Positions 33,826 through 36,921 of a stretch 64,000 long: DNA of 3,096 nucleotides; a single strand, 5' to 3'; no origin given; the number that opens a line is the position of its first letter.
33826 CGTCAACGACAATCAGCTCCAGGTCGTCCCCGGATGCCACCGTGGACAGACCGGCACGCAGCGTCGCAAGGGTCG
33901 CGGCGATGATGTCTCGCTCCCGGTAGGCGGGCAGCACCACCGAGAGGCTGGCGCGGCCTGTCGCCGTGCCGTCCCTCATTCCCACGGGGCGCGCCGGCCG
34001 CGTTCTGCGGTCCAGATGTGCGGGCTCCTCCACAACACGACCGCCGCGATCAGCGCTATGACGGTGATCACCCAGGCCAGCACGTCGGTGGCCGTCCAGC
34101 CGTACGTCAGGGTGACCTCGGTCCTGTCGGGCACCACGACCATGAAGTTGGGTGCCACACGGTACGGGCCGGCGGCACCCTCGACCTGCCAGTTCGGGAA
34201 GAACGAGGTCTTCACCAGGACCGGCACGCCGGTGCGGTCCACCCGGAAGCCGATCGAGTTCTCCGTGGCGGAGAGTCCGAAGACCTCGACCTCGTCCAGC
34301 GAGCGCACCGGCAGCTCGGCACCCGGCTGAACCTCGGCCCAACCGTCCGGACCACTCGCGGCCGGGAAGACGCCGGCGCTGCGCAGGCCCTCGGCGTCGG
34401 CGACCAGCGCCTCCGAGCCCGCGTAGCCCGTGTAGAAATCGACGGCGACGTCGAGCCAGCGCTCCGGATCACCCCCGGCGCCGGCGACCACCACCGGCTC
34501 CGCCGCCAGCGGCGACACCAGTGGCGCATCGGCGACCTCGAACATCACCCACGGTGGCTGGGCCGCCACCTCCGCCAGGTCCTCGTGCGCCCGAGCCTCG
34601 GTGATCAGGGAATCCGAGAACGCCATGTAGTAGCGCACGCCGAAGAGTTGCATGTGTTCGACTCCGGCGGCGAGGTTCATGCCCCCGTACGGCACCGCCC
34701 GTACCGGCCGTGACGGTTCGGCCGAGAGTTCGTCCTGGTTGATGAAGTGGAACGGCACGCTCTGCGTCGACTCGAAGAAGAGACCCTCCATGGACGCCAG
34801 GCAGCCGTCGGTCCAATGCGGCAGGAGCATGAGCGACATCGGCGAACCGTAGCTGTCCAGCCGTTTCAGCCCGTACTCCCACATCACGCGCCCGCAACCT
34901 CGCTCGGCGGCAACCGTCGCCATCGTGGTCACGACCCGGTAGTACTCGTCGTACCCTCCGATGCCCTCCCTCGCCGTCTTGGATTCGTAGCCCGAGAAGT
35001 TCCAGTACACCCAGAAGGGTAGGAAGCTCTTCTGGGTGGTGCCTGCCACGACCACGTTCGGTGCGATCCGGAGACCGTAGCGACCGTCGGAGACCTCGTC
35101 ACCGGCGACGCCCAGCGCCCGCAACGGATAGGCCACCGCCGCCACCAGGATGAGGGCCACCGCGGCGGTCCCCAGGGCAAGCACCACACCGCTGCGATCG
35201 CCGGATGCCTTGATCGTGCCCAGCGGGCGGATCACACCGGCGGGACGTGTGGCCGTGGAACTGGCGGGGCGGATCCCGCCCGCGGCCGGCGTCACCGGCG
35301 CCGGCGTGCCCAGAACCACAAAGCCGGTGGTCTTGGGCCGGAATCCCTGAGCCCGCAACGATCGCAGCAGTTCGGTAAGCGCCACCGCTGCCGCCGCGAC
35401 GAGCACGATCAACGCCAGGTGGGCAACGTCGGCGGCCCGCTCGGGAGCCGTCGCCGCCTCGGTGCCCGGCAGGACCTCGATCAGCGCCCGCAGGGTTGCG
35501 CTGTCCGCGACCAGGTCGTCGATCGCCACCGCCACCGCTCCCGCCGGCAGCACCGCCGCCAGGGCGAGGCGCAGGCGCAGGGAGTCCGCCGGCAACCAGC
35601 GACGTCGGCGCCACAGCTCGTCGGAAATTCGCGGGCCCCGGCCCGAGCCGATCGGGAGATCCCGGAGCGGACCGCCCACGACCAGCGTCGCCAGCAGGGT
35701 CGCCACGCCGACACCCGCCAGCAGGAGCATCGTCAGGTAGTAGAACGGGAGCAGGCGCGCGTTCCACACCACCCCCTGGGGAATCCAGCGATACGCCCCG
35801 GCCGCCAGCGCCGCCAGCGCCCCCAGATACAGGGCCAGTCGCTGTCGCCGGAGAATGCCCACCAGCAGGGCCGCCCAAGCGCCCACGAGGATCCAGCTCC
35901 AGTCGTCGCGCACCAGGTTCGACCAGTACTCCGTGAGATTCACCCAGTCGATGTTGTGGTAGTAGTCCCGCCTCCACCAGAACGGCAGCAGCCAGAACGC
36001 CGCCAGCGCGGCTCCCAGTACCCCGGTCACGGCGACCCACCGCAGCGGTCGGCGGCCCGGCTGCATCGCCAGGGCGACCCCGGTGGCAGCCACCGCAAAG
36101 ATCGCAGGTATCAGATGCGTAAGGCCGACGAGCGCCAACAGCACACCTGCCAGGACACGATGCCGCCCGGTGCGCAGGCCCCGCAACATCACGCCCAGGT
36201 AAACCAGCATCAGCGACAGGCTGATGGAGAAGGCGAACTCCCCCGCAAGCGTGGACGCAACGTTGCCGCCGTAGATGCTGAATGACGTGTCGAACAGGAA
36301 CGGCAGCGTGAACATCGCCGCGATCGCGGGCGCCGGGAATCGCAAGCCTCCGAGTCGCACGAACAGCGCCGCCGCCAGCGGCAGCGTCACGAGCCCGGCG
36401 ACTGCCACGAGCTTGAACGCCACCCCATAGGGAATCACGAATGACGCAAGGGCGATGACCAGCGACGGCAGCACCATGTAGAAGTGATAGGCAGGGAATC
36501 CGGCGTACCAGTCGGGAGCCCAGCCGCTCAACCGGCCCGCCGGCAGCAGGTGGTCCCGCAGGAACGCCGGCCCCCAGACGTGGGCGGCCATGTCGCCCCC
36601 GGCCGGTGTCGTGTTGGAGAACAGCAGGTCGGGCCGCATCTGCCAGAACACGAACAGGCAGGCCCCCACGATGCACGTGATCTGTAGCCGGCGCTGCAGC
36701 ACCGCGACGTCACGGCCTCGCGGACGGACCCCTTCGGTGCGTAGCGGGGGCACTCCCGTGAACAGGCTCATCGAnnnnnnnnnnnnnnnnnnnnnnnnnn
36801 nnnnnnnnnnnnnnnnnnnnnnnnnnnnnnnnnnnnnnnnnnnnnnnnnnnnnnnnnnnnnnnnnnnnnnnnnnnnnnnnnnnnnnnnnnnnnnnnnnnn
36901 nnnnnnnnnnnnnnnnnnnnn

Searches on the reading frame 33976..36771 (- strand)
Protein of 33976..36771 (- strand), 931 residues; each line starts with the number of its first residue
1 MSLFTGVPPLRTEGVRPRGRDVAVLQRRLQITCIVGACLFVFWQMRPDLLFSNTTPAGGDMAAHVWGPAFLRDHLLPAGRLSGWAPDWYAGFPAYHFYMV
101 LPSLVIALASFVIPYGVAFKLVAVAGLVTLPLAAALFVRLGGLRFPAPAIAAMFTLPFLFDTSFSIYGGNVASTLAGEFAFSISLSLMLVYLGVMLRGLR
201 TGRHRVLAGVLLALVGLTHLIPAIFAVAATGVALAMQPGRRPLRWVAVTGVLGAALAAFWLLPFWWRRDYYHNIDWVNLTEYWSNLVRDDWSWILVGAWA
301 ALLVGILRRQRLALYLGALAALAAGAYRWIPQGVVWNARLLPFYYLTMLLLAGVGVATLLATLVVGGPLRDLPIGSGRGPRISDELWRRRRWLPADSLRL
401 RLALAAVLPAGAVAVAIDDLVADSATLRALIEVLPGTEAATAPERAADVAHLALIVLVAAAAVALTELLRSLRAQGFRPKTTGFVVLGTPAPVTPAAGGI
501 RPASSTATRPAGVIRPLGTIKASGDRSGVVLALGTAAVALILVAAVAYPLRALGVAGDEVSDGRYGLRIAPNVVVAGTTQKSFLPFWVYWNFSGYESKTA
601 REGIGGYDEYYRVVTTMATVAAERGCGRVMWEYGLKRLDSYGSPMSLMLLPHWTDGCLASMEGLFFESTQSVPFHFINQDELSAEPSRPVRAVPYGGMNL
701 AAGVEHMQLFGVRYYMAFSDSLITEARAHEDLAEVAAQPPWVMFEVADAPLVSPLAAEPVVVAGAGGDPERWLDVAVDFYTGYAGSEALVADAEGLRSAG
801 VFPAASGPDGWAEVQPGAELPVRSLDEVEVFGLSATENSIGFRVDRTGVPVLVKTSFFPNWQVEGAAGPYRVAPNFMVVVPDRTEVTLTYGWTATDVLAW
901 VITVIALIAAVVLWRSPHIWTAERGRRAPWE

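Call 16: search_protein_families(library=pfam, proteins=[window:33976-36771:-], max_evalue=0.001)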
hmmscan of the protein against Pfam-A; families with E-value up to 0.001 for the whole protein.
window:33976-36771:- (931 aa): 1 family
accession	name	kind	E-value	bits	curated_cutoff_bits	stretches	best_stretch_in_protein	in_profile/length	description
PF10131.15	PTPS_related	-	7.2e-05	21.9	26.4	1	96-264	2-168/621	6-pyruvoyl-tetrahydropterin synthase related domain; membrane protein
